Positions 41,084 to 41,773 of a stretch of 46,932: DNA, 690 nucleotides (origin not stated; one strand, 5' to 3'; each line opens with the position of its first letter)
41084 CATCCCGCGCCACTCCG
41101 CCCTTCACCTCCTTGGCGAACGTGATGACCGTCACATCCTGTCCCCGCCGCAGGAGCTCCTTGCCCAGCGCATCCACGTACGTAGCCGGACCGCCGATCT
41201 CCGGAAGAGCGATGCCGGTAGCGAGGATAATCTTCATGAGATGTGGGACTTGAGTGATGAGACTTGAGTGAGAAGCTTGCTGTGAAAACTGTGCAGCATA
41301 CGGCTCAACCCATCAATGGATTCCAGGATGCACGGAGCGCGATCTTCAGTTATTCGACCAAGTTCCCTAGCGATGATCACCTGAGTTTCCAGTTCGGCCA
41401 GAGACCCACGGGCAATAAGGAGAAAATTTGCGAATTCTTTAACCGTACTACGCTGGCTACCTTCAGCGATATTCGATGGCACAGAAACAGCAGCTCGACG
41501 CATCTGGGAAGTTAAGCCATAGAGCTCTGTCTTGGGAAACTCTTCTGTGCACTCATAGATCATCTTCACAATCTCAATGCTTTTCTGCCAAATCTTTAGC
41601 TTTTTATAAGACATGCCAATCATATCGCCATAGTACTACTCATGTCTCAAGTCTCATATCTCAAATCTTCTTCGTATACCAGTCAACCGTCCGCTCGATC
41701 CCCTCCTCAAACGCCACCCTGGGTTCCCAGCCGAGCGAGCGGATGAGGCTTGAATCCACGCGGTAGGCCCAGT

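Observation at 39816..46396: One heptamer family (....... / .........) is embedded in frame in four unrelated CDSs, in both orientations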

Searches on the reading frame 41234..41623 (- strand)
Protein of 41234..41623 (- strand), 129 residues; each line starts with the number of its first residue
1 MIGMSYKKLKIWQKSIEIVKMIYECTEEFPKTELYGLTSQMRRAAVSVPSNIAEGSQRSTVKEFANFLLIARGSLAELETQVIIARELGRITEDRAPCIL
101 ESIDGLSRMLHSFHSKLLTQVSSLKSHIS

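Call 7: search_protein_families(library=pfam, proteins=[window:41234-41623:-], max_evalue=0.001)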
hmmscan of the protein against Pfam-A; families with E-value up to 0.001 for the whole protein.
window:41234-41623:- (129 aa): 2 families
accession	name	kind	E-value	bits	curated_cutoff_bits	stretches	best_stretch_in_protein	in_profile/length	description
PF05635.17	23S_rRNA_IVP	-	6.7e-39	132.8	33.8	1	7-111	1-105/106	23S rRNA-intervening sequence protein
PF22296.2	bAvd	-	0.00014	22.7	40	1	11-115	3-105/107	bAvd-like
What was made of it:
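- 41234..41668 (-): Four-helix-bundle gene (PF05635, 23S_rRNA_IVP; ORF 41234-41623) enclosed by inverted heptamer arrays at 41237-41261 and 41640-41663. Pfam E = 6.7e-39 (call 7).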

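Call 74: find_homologous_proteins(query=window:41234-41611:-, max_evalue=1e-15)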
Query window:41234-41611:- (125 aa): 7545 proteins with E <= 1e-15 among 8000 candidates; the best 120 are listed.
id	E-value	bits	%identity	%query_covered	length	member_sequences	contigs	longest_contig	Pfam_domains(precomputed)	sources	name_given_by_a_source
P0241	1.1e-72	259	100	100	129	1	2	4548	PF05635.18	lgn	-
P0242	6.5e-41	157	63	94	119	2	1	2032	PF05635.18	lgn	-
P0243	7.1e-41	157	68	94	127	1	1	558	PF05635.18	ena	-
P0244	9.5e-41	156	63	94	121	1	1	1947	PF22296.3,PF05635.18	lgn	-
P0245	4.4e-40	154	62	94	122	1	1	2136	PF22296.3,PF05635.18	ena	-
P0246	1.5e-38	149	62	94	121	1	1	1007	PF05635.18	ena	-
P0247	1.5e-38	149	62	94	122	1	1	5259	PF05635.18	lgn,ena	-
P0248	5.0e-37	144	55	98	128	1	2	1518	PF22296.3,PF05635.18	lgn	-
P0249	5.5e-37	144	63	94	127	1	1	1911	PF05635.18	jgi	jgi:four helix bundle protein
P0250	5.9e-37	144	63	90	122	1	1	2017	PF22296.3,PF05635.18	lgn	-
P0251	6.6e-37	144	59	90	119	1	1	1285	PF22296.3,PF05635.18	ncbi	-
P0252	7.2e-37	144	59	90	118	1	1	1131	PF22296.3,PF05635.18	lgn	-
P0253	1.0e-36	143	64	91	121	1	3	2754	PF22296.3,PF05635.18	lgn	-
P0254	1.9e-36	143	59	90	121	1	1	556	PF22296.3,PF05635.18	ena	-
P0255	2.4e-36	142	63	90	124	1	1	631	PF22296.3,PF05635.18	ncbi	-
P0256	3.5e-36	142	57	100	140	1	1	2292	PF22296.3,PF05635.18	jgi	jgi:four helix bundle protein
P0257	3.6e-36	142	60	96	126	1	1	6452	PF22296.3,PF05635.18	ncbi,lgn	-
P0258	3.9e-36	142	61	91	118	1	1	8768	PF22296.3,PF05635.18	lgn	-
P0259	5.7e-36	141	64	90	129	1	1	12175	PF22296.3,PF05635.18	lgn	-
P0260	7.1e-36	141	61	90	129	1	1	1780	PF22296.3,PF05635.18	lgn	-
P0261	9.6e-36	140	59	90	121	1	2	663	PF22296.3,PF05635.18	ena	-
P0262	1.4e-35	140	63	90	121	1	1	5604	PF05635.18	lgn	-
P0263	2.7e-35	139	62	86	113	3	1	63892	PF22296.3,PF05635.18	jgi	-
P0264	3.4e-35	138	64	90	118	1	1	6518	PF22296.3,PF05635.18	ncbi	ncbi:MAG: four helix bundle protein [Candidatus Peribacteraceae bacterium]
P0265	3.4e-35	138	57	96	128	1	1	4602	PF22296.3,PF05635.18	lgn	-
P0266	5.0e-35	138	64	90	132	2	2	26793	PF22296.3,PF05635.18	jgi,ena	-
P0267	5.9e-35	138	57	93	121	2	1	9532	PF22296.3,PF05635.18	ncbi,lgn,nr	ncbi:MAG: four helix bundle protein [Candidatus Peribacteraceae bacterium]|nr:four helix bundle prot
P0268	1.2e-34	137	60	90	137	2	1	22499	PF05635.18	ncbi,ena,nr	ncbi:MAG: four helix bundle protein [Candidatus Peribacteraceae bacterium]|nr:four helix bundle prot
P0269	1.3e-34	137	61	90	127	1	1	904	PF22296.3,PF05635.18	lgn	-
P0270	1.4e-34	136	57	98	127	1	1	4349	PF05635.18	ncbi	-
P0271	2.0e-34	136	62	90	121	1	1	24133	PF22296.3,PF05635.18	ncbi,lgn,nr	ncbi:four helix bundle protein [Candidatus Peregrinibacteria bacterium]|nr:four helix bundle protein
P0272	3.6e-34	135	55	90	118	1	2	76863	PF22296.3,PF05635.18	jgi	jgi:four helix bundle protein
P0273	5.8e-34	135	60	98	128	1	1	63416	PF05635.18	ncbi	ncbi:MAG: four helix bundle protein [Candidatus Peregrinibacteria bacterium]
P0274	6.6e-34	134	56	94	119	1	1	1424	PF22296.3,PF05635.18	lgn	-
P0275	6.8e-34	134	60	91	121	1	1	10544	PF22296.3,PF05635.18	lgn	-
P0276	1.4e-33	133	60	90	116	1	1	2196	PF05635.18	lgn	-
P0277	1.7e-33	133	63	90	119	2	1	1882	PF22296.3,PF05635.18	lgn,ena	-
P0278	2.1e-33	133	60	90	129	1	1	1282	PF22296.3,PF05635.18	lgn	-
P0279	2.2e-33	133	60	87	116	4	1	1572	PF22296.3,PF05635.18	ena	-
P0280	2.5e-33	132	55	94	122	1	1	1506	PF22296.3,PF05635.18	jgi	jgi:four helix bundle protein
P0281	2.6e-33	132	66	82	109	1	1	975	PF22296.3,PF05635.18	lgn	-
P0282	2.9e-33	132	59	90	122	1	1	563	PF05635.18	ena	-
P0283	3.1e-33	132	53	94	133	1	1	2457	PF22296.3,PF05635.18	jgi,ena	jgi:four helix bundle protein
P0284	3.3e-33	132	53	94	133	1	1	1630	PF22296.3,PF05635.18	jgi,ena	jgi:four helix bundle protein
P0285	3.7e-33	132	56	90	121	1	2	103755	PF22296.3,PF05635.18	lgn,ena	-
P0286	3.8e-33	132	56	90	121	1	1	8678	PF22296.3,PF05635.18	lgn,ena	-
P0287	7.0e-33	131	62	90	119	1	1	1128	PF22296.3,PF05635.18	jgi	-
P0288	8.6e-33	131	57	90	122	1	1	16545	PF22296.3,PF05635.18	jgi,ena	-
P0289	1.2e-32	130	59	90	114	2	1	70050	PF22296.3,PF05635.18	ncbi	ncbi:MAG: four helix bundle protein [Candidatus Peribacteraceae bacterium]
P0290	1.4e-32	130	59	92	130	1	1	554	PF22296.3,PF05635.18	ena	-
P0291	1.5e-32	130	57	90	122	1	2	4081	PF22296.3,PF05635.18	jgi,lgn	-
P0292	1.6e-32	130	58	92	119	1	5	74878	PF22296.3,PF05635.18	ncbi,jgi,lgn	jgi:four helix bundle protein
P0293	1.7e-32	130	61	91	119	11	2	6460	PF22296.3,PF05635.18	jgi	jgi:four helix bundle protein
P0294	2.5e-32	129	56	90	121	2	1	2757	PF22296.3,PF05635.18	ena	-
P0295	2.5e-32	129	56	90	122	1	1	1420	PF22296.3,PF05635.18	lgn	-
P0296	2.6e-32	129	58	90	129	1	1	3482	PF22296.3,PF05635.18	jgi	-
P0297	2.7e-32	129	57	92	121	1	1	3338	PF22296.3,PF05635.18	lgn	-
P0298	5.1e-32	128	55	94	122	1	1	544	PF22296.3,PF05635.18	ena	-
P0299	5.3e-32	128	59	90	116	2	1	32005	PF22296.3,PF05635.18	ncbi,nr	ncbi:MAG: four helix bundle protein [Candidatus Omnitrophica bacterium]|nr:four helix bundle protein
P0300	5.8e-32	128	56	90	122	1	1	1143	PF22296.3,PF05635.18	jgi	-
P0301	6.2e-32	128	58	92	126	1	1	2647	PF22296.3,PF05635.18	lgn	-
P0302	6.2e-32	128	60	90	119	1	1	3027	PF22296.3,PF05635.18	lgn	-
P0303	8.3e-32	128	56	90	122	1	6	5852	PF05635.18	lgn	-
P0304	9.5e-32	127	59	90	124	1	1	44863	PF22296.3,PF05635.18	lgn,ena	-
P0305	1.0e-31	127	55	94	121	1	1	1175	PF22296.3,PF05635.18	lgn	-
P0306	1.0e-31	127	57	90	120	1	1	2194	PF22296.3,PF05635.18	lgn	-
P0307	1.1e-31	127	54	94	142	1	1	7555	PF22296.3,PF05635.18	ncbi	-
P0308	1.2e-31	127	58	90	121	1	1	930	PF22296.3,PF05635.18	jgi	-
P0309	1.3e-31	127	59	90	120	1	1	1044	PF22296.3,PF05635.18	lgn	-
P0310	1.4e-31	127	56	94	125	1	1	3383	PF05635.18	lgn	-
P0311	1.8e-31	127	53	98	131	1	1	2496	PF22296.3,PF05635.18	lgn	-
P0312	1.9e-31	126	60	84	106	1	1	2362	PF22296.3,PF05635.18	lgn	-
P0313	2.0e-31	126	60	90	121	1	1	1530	PF22296.3,PF05635.18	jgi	jgi:four helix bundle protein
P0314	2.3e-31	126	57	90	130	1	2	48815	PF05635.18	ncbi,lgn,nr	ncbi:MAG: four helix bundle protein [Nitrospirae bacterium]|nr:four helix bundle protein [Nitrospiro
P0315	2.4e-31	126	58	87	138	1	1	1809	PF05635.18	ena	-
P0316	2.6e-31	126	62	90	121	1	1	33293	PF22296.3,PF05635.18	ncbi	ncbi:MAG: four helix bundle protein [Candidatus Omnitrophota bacterium]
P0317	2.6e-31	126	55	91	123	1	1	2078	PF22296.3,PF05635.18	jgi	jgi:four helix bundle protein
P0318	2.8e-31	126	53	98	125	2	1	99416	PF22296.3,PF05635.18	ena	-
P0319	2.9e-31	126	55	92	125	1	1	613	PF22296.3,PF05635.18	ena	-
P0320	3.0e-31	126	55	95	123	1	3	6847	PF05635.18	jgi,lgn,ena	-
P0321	3.1e-31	126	56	90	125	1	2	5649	PF22296.3,PF05635.18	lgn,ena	-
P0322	3.4e-31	126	56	90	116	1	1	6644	PF22296.3,PF05635.18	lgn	-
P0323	3.4e-31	126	54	90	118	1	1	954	PF22296.3,PF05635.18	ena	-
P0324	3.8e-31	125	57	92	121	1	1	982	PF22296.3,PF05635.18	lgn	-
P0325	4.2e-31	125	54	94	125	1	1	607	PF22296.3,PF05635.18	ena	-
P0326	4.5e-31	125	61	90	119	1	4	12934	PF22296.3,PF05635.18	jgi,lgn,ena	-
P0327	4.6e-31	125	56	90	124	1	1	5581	PF22296.3,PF05635.18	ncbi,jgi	jgi:four helix bundle protein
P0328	4.6e-31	125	54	93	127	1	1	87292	PF22296.3,PF05635.18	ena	-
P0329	4.8e-31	125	58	90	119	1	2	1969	PF22296.3,PF05635.18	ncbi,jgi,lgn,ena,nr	ncbi:MAG TPA: four helix bundle protein [Candidatus Omnitrophica bacterium]|nr:four helix bundle pro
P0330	5.1e-31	125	52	99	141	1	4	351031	PF05635.18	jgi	-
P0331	5.1e-31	125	61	90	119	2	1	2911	PF22296.3,PF05635.18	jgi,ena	-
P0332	5.4e-31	125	62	90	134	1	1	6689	PF22296.3,PF05635.18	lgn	-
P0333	5.7e-31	125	59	91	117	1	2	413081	PF05635.18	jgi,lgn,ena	jgi:four helix bundle protein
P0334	6.2e-31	125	50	94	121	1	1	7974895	PF05635.18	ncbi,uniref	ncbi:four helix bundle protein [Anatilimnocola sp. NA78]|uniref:four helix bundle protein n=1 Tax=An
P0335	6.6e-31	125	54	91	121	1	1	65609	PF22296.3,PF05635.18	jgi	jgi:four helix bundle protein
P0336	6.7e-31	125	54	91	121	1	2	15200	PF22296.3,PF05635.18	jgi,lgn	-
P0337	7.0e-31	125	58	90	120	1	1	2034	PF22296.3,PF05635.18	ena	-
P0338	8.8e-31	124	56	90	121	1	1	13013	PF22296.3,PF05635.18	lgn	-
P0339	9.0e-31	124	54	90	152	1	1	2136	PF22296.3,PF05635.18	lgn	-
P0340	9.2e-31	124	56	92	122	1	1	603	PF22296.3,PF05635.18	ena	-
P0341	1.0e-30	124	57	99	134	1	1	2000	PF22296.3,PF05635.18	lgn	-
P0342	1.2e-30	124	58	90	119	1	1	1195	PF22296.3,PF05635.18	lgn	-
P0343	1.3e-30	124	52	90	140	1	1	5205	PF22296.3,PF05635.18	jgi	-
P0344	1.4e-30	124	56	92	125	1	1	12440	PF22296.3,PF05635.18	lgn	-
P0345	1.4e-30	124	54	92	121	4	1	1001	PF22296.3,PF05635.18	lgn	-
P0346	1.5e-30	124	58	90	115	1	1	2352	PF22296.3,PF05635.18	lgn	-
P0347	1.5e-30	124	56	90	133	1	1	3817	PF05635.18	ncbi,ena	-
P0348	1.6e-30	123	59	90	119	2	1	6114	PF05635.18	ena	-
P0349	1.9e-30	123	58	87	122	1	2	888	PF22296.3,PF05635.18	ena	-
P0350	2.0e-30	123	56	90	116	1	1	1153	PF22296.3,PF05635.18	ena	-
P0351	2.2e-30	123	58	90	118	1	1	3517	PF22296.3,PF05635.18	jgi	jgi:four helix bundle protein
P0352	2.6e-30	123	58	90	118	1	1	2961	PF05635.18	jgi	jgi:four helix bundle protein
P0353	2.9e-30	123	57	92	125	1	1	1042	PF05635.18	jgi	jgi:four helix bundle protein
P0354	3.0e-30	123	57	84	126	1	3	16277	PF22296.3,PF05635.18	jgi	jgi:four helix bundle protein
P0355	3.2e-30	122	53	90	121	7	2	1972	PF05635.18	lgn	-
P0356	3.3e-30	122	55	94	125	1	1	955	PF22296.3,PF05635.18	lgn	-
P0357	3.3e-30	122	54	92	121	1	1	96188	PF22296.3,PF05635.18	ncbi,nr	ncbi:MAG: four helix bundle protein [Victivallales bacterium]|nr:four helix bundle protein [Victival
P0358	3.7e-30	122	57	85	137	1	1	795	PF05635.18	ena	-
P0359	3.7e-30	122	52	91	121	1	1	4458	PF22296.3,PF05635.18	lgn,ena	-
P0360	3.9e-30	122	54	92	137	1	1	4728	PF22296.3,PF05635.18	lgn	-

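Call 75: find_encoding_contigs(protein=P0268, flank=1500, max_places=1)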
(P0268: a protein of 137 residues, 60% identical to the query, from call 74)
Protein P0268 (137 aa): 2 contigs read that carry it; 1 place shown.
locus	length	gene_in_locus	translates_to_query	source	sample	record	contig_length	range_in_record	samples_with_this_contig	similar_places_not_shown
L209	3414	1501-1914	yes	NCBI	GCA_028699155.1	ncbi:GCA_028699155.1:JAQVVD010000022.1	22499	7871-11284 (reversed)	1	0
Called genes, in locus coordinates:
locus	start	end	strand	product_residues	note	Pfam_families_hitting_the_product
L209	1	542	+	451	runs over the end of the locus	PF02737:3HCDH_N (weak), PF03446:NAD_binding_2 (faint), PF03721:UDPG_MGDP_dh_N, PF00984:UDPG_MGDP_dh, PF03720:UDPG_MGDP_dh_C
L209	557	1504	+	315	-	PF01073:3Beta_HSD, PF01370:Epimerase, PF02719:Polysacc_synt_2, PF04321:RmlD_sub_bind, PF07993:NAD_binding_4 (faint), PF13460:NAD_binding_10, PF16363:GDP_Man_Dehyd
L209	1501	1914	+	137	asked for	PF05635:23S_rRNA_IVP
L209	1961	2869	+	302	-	PF00106:adh_short (faint), PF01073:3Beta_HSD, PF01370:Epimerase, PF02719:Polysacc_synt_2, PF04321:RmlD_sub_bind, PF16363:GDP_Man_Dehyd, PF07993:NAD_binding_4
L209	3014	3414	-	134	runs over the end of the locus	PF04138:GtrA_DPMS_TM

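Call 76: find_encoding_contigs(protein=P0271, flank=1500, max_places=1)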
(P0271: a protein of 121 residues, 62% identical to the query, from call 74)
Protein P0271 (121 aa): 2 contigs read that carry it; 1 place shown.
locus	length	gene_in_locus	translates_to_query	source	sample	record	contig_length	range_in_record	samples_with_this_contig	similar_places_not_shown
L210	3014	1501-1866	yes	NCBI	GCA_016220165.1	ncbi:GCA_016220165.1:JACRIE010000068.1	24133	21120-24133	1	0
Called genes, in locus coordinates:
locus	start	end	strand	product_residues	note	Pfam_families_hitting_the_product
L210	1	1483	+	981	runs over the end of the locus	PF18072:FGAR-AT_linker, PF00586:AIRS, PF02769:AIRS_C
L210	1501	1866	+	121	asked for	PF05635:23S_rRNA_IVP, PF22296:bAvd (weak)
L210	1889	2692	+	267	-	PF13507:GATase_5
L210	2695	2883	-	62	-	-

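Call 77: find_encoding_contigs(protein=P0273, flank=1500, max_places=1)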
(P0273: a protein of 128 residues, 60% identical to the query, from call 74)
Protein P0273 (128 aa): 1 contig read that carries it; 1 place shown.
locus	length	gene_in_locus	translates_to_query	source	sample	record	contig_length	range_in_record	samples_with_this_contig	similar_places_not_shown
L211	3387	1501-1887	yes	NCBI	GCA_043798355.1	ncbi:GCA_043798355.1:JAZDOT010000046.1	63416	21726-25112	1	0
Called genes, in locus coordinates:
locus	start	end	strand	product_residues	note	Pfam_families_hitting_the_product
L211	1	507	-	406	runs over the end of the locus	PF01041:DegT_DnrJ_EryC1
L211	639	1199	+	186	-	PF01250:Ribosomal_S6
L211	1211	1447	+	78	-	PF01084:Ribosomal_S18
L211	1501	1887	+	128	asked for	PF05635:23S_rRNA_IVP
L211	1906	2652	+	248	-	PF20772:TACO1_YebC_N, PF01709:Transcrip_reg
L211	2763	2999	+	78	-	-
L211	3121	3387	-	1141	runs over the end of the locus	PF00912:Transgly, PF00905:Transpeptidase, PF17957:Big_7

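Call 78: find_encoding_contigs(protein=P0289, flank=1500, max_places=1)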
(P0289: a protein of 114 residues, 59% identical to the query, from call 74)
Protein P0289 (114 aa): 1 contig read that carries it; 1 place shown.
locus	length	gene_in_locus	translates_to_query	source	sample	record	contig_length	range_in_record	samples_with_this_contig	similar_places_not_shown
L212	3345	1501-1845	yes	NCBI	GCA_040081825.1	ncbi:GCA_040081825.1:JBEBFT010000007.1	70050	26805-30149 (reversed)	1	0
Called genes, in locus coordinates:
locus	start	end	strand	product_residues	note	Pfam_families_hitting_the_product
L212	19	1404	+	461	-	PF02878:PGM_PMM_I, PF02879:PGM_PMM_II, PF02880:PGM_PMM_III, PF00408:PGM_PMM_IV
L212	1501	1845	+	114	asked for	PF05635:23S_rRNA_IVP, PF22296:bAvd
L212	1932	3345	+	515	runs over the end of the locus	PF01368:DHH, PF17768:RecJ_OB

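Call 79: find_encoding_contigs(protein=P0267, flank=1500, max_places=1)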
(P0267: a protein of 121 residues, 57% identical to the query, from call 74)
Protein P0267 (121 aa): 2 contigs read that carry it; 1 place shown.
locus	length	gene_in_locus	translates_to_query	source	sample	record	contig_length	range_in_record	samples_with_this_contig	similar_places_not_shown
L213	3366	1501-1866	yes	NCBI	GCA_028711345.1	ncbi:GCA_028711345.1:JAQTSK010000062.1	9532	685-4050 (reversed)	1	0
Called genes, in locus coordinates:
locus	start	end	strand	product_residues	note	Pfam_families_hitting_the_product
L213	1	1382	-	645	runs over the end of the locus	PF00012:HSP70, PF06723:MreB_Mbl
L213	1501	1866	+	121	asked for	PF05635:23S_rRNA_IVP, PF22296:bAvd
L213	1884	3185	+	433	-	PF01018:GTP1_OBG, PF01926:MMR_HSR1, PF02421:FeoB_N (weak), PF09269:DUF1967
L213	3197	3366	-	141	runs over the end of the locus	-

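Call 83: search_solved_structures(query=window:41234-41611:-, max_evalue=0.001)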
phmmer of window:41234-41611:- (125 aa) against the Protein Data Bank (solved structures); distinct sequences matched with E-value up to 0.001: 1.
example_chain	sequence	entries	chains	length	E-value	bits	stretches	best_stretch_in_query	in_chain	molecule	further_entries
2gsc_A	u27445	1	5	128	2.9e-27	98.4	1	2-99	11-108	Putative uncharacterized protein XCC0516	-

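Call 93: find_encoding_contigs(protein=P0334, flank=1000, max_places=1)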
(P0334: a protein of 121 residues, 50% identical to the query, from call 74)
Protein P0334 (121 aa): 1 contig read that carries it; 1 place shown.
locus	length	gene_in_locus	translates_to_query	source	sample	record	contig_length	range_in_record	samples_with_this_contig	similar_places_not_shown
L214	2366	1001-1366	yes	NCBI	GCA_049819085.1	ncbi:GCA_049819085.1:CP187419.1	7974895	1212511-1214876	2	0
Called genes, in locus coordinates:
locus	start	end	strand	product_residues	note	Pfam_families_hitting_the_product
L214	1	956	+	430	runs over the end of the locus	PF00365:PFK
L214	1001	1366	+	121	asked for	PF05635:23S_rRNA_IVP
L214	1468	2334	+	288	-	PF00702:Hydrolase (faint), PF13419:HAD_2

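Call 94: find_encoding_contigs(protein=P0314, flank=1000, max_places=1)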
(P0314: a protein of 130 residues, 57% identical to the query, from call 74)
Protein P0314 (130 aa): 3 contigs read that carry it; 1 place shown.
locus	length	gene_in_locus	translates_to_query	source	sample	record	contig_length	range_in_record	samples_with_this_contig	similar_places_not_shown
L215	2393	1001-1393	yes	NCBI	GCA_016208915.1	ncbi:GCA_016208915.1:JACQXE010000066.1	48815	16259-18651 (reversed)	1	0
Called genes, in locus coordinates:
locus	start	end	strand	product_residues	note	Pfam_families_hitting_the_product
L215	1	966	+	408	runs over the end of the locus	PF25917:BSH_RND (weak), PF25919:BSH_CusB, PF25973:BSH_CzcB, PF25869:3HB_CusB (weak), PF25954:Beta-barrel_RND_2, PF25975:CzcB_C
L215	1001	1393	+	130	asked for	PF05635:23S_rRNA_IVP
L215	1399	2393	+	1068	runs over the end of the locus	PF00873:ACR_tran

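Call 95: find_encoding_contigs(protein=P0316, flank=1000, max_places=1)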
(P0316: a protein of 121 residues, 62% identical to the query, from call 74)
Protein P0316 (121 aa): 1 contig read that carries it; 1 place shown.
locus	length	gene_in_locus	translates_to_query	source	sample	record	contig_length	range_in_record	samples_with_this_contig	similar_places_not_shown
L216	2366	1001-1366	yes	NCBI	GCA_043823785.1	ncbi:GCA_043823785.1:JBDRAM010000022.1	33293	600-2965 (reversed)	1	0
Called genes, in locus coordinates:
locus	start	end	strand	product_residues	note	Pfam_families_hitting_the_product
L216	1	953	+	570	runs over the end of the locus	PF05157:MshEN, PF00437:T2SSE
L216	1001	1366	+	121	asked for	PF05635:23S_rRNA_IVP, PF22296:bAvd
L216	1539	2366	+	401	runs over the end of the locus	PF28597:T2SSF_N, PF00482:T2SSF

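Call 96: find_encoding_contigs(protein=P0357, flank=1000, max_places=1)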
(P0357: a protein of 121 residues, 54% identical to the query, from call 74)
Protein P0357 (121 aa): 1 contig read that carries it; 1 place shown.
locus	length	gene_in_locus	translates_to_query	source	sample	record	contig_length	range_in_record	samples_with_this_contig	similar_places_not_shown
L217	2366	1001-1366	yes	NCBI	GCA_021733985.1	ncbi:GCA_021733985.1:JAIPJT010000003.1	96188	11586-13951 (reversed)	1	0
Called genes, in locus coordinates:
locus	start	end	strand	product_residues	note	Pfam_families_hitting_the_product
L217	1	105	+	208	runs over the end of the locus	PF05635:23S_rRNA_IVP (weak)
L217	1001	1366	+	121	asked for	PF05635:23S_rRNA_IVP, PF22296:bAvd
